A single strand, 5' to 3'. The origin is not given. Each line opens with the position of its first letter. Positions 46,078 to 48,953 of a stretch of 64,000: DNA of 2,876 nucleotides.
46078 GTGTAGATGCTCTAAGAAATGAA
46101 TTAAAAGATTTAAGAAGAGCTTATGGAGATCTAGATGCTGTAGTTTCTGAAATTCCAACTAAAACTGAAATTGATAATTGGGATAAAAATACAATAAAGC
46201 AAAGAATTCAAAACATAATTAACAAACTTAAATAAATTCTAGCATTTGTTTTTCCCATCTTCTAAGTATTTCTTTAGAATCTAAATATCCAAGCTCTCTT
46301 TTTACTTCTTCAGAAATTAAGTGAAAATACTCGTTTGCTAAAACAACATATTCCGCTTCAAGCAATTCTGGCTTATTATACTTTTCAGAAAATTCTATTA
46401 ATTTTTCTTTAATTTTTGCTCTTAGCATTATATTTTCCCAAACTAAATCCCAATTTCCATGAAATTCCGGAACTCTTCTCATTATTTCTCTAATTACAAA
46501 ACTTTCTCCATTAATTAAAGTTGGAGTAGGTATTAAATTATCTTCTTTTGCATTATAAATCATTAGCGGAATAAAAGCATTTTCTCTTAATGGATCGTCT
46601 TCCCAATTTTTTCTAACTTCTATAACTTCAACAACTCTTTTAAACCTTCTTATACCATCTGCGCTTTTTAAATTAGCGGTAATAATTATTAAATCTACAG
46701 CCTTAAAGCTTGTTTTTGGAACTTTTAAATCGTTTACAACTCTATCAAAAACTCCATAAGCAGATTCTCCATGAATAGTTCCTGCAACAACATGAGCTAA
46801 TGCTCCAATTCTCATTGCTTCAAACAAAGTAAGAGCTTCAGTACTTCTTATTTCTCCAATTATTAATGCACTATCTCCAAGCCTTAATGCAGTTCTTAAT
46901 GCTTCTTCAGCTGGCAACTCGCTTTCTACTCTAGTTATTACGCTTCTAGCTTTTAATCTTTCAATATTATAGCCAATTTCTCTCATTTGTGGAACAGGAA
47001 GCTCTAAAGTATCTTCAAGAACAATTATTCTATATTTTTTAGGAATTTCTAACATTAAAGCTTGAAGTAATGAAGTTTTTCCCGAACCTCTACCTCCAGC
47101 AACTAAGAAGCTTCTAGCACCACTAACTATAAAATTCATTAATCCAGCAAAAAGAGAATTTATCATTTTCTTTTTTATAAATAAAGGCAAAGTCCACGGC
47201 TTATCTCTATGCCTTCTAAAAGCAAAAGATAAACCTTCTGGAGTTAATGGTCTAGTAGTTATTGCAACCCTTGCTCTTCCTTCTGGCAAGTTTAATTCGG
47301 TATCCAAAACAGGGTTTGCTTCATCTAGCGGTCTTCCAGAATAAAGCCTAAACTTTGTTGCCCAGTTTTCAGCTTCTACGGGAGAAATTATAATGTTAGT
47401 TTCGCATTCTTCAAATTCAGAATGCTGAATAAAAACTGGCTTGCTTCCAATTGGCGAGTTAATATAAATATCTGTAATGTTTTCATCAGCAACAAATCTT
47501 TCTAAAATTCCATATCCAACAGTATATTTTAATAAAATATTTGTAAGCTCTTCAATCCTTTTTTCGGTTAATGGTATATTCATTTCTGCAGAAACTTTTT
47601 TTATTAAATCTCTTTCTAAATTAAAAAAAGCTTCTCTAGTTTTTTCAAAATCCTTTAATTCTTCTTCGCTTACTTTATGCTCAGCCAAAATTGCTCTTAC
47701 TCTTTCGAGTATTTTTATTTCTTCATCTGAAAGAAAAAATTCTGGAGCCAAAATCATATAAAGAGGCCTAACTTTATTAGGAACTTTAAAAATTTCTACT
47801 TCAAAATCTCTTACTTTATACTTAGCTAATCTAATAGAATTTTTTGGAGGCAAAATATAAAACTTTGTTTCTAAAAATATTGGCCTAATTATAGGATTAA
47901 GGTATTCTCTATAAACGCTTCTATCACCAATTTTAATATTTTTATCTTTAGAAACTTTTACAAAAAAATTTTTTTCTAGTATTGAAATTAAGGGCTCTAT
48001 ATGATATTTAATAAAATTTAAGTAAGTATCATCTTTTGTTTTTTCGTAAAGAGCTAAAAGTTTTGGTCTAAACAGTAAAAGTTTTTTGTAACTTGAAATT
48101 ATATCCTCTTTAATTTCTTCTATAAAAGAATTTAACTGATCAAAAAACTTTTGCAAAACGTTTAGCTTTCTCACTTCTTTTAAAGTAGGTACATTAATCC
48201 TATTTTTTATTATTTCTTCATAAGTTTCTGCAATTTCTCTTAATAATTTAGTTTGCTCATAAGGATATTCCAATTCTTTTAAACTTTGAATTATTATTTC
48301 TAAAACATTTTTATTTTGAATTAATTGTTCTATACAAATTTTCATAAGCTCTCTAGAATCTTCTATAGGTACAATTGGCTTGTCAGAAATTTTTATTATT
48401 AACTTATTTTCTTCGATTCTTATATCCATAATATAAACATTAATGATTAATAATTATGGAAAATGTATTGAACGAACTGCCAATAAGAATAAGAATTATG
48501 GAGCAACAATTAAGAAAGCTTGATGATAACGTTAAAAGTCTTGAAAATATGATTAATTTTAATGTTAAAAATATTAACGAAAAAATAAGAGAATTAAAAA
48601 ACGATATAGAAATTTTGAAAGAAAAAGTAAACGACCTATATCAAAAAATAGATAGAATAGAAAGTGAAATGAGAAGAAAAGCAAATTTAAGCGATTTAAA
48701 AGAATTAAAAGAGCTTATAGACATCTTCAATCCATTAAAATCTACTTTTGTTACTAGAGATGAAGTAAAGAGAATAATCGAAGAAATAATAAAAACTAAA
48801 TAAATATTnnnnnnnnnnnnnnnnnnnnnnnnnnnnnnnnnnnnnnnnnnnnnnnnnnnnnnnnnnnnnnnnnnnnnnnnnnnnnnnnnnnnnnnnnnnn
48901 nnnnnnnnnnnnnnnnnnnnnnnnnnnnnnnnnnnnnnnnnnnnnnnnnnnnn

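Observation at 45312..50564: FlaI/VirB11-like ATPase cluster with three paralogous small polytopic membrane proteins and two coiled-coil proteins, but no recognizable platform protein or pilins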

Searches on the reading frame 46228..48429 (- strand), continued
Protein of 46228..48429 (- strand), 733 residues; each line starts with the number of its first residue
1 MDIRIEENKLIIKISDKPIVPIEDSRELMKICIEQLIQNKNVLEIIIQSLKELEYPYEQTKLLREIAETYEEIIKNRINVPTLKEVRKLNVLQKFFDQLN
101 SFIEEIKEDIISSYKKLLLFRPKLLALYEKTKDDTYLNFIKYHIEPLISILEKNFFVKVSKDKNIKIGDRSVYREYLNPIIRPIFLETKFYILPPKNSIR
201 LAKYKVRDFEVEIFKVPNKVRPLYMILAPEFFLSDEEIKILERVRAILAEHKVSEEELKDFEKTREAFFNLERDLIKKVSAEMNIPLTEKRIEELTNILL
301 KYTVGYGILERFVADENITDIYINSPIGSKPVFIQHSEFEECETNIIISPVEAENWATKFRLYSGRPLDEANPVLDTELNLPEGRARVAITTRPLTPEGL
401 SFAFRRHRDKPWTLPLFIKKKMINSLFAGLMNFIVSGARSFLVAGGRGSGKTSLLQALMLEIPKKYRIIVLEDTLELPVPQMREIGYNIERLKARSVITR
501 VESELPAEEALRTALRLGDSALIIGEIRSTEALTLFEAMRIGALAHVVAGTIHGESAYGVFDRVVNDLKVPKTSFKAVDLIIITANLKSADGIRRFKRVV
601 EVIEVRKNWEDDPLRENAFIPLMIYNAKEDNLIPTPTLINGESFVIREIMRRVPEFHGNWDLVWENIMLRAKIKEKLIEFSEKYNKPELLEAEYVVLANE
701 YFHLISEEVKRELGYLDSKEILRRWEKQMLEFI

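Call 91: search_protein_families(library=pfam, proteins=[L044:4910-5773:-, L046:5195-5974:-, L053:4915-5751:-, L038:2495-3223:-, L042:1601-5869:+, L044:5863-7962:+], max_evalue=0.01)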
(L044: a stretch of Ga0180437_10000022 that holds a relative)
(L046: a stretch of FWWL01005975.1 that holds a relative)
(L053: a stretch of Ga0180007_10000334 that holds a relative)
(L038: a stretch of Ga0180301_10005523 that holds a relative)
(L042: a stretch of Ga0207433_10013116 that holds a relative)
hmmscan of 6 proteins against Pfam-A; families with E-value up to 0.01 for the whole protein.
L044:4910-5773:- (287 aa): 1 family
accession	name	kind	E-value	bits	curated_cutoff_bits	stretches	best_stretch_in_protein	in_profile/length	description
PF01478.23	Peptidase_A24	-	3.6e-06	27.8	26.5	1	14-130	7-98/104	Type IV leader peptidase family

L046:5195-5974:- (259 aa): 1 family
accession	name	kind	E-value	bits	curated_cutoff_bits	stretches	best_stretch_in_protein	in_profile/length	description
PF01478.23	Peptidase_A24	-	2.6e-08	34.7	26.5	1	18-114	5-101/104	Type IV leader peptidase family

L053:4915-5751:- (278 aa): 1 family
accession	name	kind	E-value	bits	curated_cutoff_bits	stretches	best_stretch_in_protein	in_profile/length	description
PF01478.23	Peptidase_A24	-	9.6e-07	29.7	26.5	1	12-123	4-102/104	Type IV leader peptidase family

L038:2495-3223:- (242 aa): 1 family
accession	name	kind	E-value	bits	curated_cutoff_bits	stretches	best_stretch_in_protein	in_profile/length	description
PF01478.23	Peptidase_A24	-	1.7e-06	28.8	26.5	1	6-113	2-103/104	Type IV leader peptidase family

L042:1601-5869:+ (1422 aa): 4 families
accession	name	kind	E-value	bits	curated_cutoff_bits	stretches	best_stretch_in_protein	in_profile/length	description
PF01835.25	MG2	-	6.7e-05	23.6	32.8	1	1160-1245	14-95/96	MG2 domain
PF02412.23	TSP_3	-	0.0017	18.5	25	1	317-338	13-34/36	Thrombospondin type 3 repeat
PF13620.12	CarboxypepD_reg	-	0.0056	17.4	32.3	0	1051-1135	5-81/82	Carboxypeptidase regulatory-like domain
PF11617.13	Cu-binding_MopE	-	0.0093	16.6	27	0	405-420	14-28/30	Putative metal-binding motif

L044:5863-7962:+ (699 aa): 0 families

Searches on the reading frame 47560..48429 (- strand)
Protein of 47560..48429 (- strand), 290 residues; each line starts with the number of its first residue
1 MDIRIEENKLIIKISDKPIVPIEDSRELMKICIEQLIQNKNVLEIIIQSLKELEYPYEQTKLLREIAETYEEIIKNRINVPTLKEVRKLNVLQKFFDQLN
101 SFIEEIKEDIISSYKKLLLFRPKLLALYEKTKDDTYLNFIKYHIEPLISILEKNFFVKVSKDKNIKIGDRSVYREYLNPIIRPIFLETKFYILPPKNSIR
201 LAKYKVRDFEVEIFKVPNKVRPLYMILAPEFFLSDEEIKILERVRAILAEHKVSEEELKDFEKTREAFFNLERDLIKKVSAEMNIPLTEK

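Call 74: predict_structure(alignment_id=A5)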
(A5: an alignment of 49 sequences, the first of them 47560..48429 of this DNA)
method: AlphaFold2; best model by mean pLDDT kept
length: 290 residues; sequences in the alignment: 49
mean_pLDDT: 87.5   pTM: 0.76
mean pLDDT of the five models: 87.5, 87.0, 86.7, 86.3, 85.8
residues with pLDDT >= 90: 159; 70-90: 106; 50-70: 25; < 50: 0
segments of 3 or more residues with pLDDT < 50: none
pLDDT, mean of each block of 10 residues (from residue 1): 92 81 94 97 92 90 98 95 90 95 98 97 96 94 98 97 89 89 66 73 80 82 75 82 84 59 76 90 87
secondary structure, 60 per line:
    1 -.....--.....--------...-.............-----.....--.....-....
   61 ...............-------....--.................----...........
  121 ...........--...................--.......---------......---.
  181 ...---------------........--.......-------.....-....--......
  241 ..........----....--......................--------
elements in order: E2-6 E9-13 H26-38 E44-48 E51-55 H57-75 H83-86 H89-105 H110-131 H134-152 H155-161 H171-176 E180-183 E199-206 E209-215 E223-227 H229-232 H235-250 H255-258 H261-282

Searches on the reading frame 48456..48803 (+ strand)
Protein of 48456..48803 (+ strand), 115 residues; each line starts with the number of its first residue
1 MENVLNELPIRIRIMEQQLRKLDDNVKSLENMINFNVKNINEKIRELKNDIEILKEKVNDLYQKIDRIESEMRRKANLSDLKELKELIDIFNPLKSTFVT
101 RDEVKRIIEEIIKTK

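Call 3: search_protein_families(library=pfam, proteins=[window:48456-48803:+], max_evalue=0.1)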
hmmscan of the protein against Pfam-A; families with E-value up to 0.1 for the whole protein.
window:48456-48803:+ (115 aa): 52 families (the best 25 are shown)
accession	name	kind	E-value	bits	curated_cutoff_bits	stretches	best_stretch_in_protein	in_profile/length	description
PF06009.19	Laminin_II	-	0.00033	21.1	33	1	15-89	22-100/138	Laminin Domain II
PF07889.17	DUF1664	-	0.00087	19.8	34.6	1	14-70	63-122/124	Protein of unknown function (DUF1664)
PF08700.17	VPS51_Exo84_N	-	0.0012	19.4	24.2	1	40-70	56-86/87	Vps51/EXO84/COG1 N-terminal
PF04108.17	ATG17_like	-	0.0015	18.5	43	1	2-91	214-298/355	Autophagy protein ATG17-like domain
PF05911.16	FPP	-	0.0041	15.9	40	1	5-79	722-799/871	Filament-like plant protein, long coiled-coil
PF09177.16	STX6_10_61_N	-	0.0046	17.9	29.4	1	15-80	17-78/99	Syntaxin 6/10/61, N-terminal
PF04977.20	DivIC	-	0.005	17.1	28.9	1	36-80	25-69/80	Septum formation initiator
PF05557.18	MAD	-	0.005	15.7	30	1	29-79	202-251/661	Mitotic checkpoint protein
PF10234.14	Cluap1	-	0.0052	16.7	25.8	1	17-84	154-222/268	Clusterin-associated protein-1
PF17072.10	Spike_torovirin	-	0.0053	15.3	35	1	11-66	892-947/1272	Torovirinae spike glycoprotein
PF04871.18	Uso1_p115_C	-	0.0062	17.2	28.4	1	13-70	18-74/121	Uso1 / p115 like vesicle tethering protein, C terminal region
PF04513.17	Baculo_PEP_C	-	0.008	16.7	38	1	15-83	65-133/140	Baculovirus polyhedron envelope protein, PEP, C terminus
PF19111.5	DUF5798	-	0.0092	16.6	27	1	41-78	21-58/89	Family of unknown function (DUF5798)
PF04136.21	COG3_N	-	0.011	16.1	27.9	1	19-96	3-77/147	Conserved oligomeric Golgi complex subunit 3, N-terminal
PF05531.17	NPV_P10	-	0.013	16.4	29.8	0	12-61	13-61/75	Nucleopolyhedrovirus P10 protein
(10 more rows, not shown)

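Call 4: search_protein_families(library=ncbifam, proteins=[window:48456-48803:+], max_evalue=0.1)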
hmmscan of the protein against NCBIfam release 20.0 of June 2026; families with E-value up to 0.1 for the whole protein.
window:48456-48803:+ (115 aa): 23 families
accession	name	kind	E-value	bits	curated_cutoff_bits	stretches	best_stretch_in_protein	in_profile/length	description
NF045487.1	ASRP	equivalog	1.8e-05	23.6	300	1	4-88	377-462/593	archaea-specific SMC-related protein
NF038218.1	IcmG_DotF_IVB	equivalog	0.00059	19.6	200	1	12-73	126-190/266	type IVB secretion system protein IcmG/DotF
NF041034.1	Rad50_Sulf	equivalog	0.00096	17.1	1000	1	4-101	448-544/872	DNA double-strand break repair ATPase Rad50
NF047388.1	SA1320_fam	subfamily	0.0013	17.2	230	1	3-75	480-554/644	SA1320 family protein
TIGR00414.1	serS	equivalog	0.0023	17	301.65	1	11-106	31-123/418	serine--tRNA ligase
NF005157.0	PRK06635.2-1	equivalog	0.0031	16.5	832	1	33-99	309-374/401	aspartate kinase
TIGR04527.1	mycoplas_twoTM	subfamily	0.0053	16.5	125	1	3-96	40-128/248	MG_279/MG_280 family protein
TIGR04211.1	SH3_and_anchor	equivalog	0.0056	16.3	65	1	13-77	97-160/198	TIGR04211 family SH3 domain-containing protein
NF003034.1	PRK03918.1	equivalog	0.0069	14.4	700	1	6-111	310-410/878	DNA double-strand break repair ATPase Rad50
NF043073.1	MMSYN1_0195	equivalog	0.0086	14.2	1250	1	5-83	346-423/1021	spermidine/putrescine ABC transporter permease/substrate-binding protein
NF053767.1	CIS13_fam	equivalog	0.0087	15.3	370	1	40-113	237-311/392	CIS13 family contractile injection system protein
NF047366.1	TscT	equivalog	0.017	15.5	100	1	41-72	2-33/100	type II toxin-antitoxin system toxin TscT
NF033635.1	SLATT_fungal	domain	0.018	14.9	35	1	7-68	74-125/128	SLATT domain-containing protein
NF045650.1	CD1247_Nterm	equivalog_domain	0.021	15.4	30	0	3-32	39-68/70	CD1247 N-terminal domain-containing protein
NF003316.0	PRK04325.1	equivalog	0.026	14.8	80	0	22-73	7-61/74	hypothetical protein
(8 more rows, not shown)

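Call 65: search_protein_families(library=pfam, alignment_id=A4, max_evalue=0.01)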
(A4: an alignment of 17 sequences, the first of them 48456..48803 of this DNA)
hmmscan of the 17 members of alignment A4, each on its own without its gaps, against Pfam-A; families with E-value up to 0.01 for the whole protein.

A. member 1, window:48456-48803:+ (115 aa): 13 families
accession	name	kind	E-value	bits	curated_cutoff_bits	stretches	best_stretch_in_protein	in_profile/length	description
PF06009.19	Laminin_II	-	0.00033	21.1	33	1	15-89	22-100/138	Laminin Domain II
PF07889.17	DUF1664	-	0.00087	19.8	34.6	1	14-70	63-122/124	Protein of unknown function (DUF1664)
PF08700.17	VPS51_Exo84_N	-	0.0012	19.4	24.2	0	40-70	56-86/87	Vps51/EXO84/COG1 N-terminal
PF04108.17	ATG17_like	-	0.0015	18.5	43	1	2-91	214-298/355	Autophagy protein ATG17-like domain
PF05911.16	FPP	-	0.0041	15.9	40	1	5-79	722-799/871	Filament-like plant protein, long coiled-coil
PF09177.16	STX6_10_61_N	-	0.0046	17.9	29.4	0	15-80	17-78/99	Syntaxin 6/10/61, N-terminal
PF04977.20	DivIC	-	0.005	17.1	28.9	1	36-80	25-69/80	Septum formation initiator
PF05557.18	MAD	-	0.005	15.7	30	1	29-79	202-251/661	Mitotic checkpoint protein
PF10234.14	Cluap1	-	0.0052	16.7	25.8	1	17-84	154-222/268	Clusterin-associated protein-1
PF17072.10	Spike_torovirin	-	0.0053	15.3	35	1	11-66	892-947/1272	Torovirinae spike glycoprotein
PF04871.18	Uso1_p115_C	-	0.0062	17.2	28.4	0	13-70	18-74/121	Uso1 / p115 like vesicle tethering protein, C terminal region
PF04513.17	Baculo_PEP_C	-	0.008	16.7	38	0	15-83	65-133/140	Baculovirus polyhedron envelope protein, PEP, C terminus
PF19111.5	DUF5798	-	0.0092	16.6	27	0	41-78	21-58/89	Family of unknown function (DUF5798)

B. families by the number of members that match (of 17 scanned): 67 families (the first 25 are shown)
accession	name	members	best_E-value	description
PF04513.17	Baculo_PEP_C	6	0.00077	Baculovirus polyhedron envelope protein, PEP, C terminus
PF06419.17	COG6_N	5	0.00055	Conserved oligomeric complex COG6, N-terminal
PF23991.1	DUF7310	4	5.2e-05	Coiled-coil region of unknown function (DUF7310)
PF07889.17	DUF1664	4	0.00087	Protein of unknown function (DUF1664)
PF14712.11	Snapin_Pallidin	4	0.0022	Snapin/Pallidin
PF01496.24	V_ATPase_I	3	2.3e-05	V-type ATPase 116kDa subunit family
PF09763.15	Sec3_CC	3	0.00023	Exocyst complex component Sec3, coiled-coil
PF06009.19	Laminin_II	3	0.00033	Laminin Domain II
PF13012.11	MitMem_reg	3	0.0021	Maintenance of mitochondrial structure and function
PF16515.11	HIP1_clath_bdg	2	0.00045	Clathrin-binding domain of Huntingtin-interacting protein 1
PF12495.13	Vip3A_N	2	0.00061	Vegetative insecticide protein 3A N terminal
PF04871.18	Uso1_p115_C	2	0.00081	Uso1 / p115 like vesicle tethering protein, C terminal region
PF12128.14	DUF3584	2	0.00082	Protein of unknown function (DUF3584)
PF07926.17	TPR_MLP1_2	2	0.00091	TPR/MLP1/MLP2-like protein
PF10234.14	Cluap1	2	0.0014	Clusterin-associated protein-1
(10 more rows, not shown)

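Call 90: search_solved_structures(query=A4, max_evalue=0.01)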
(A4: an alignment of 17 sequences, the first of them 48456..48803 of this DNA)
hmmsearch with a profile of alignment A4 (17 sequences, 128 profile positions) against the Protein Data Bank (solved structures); distinct sequences matched with E-value up to 0.01: 102 (the best 60 are shown).
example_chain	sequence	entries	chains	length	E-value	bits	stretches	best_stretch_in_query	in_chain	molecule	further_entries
7zr2_A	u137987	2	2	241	1.1e-08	38.1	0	20-86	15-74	Spike protein S2',Chimeric protein mimic of SARS-CoV-2 Spike HR1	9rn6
7o9v_A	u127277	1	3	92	1.9e-07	34.1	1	56-93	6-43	General control transcription factor GCN4,hypothetical protein OMM_04225 residues 244-274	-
8qae_A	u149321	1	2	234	1.7e-06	31.1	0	26-95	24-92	sc-apCC-6-SLLA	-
7wxz_A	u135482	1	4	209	2.9e-06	30.3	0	16-81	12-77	Spike protein S2'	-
7oah_A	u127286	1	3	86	7.7e-06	28.9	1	56-94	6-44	General control transcription factor GCN4,conserved hypothetical protein residues 311-335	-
6gao_A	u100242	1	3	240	8.6e-06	28.7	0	14-78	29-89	Outer capsid protein sigma-1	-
7oaa_A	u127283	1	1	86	1.2e-05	28.3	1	56-93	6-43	General control transcription factor GCN4,conserved hypothetical protein residues 311-335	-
2lxy_A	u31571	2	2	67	1.3e-05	28.1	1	23-86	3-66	2-mercaptophenol-alpha3C | 4-mercaptophenol-alpha3C protein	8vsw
2mi7_A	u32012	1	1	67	1.5e-05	28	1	23-86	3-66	de novo protein a3Y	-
1lq7_A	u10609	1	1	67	1.5e-05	27.9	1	23-86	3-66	Alpha3W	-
8a3k_UNK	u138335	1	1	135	2e-05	27.6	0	57-89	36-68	sc-apCC-4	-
2yny_A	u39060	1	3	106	2.2e-05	27.4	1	40-82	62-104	GENERAL CONTROL PROTEIN GCN4, PUTATIVE INNER MEMBRANE PROTEIN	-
2yo0_A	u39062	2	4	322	3.1e-05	27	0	35-84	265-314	GENERAL CONTROL PROTEIN GCN4, PUTATIVE INNER MEMBRANE PROTEIN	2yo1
3jqh_A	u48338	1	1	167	3.7e-05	26.7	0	48-97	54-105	C-type lectin domain family 4 member M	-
1wyy_A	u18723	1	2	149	6.2e-05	26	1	12-85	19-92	E2 Glycoprotein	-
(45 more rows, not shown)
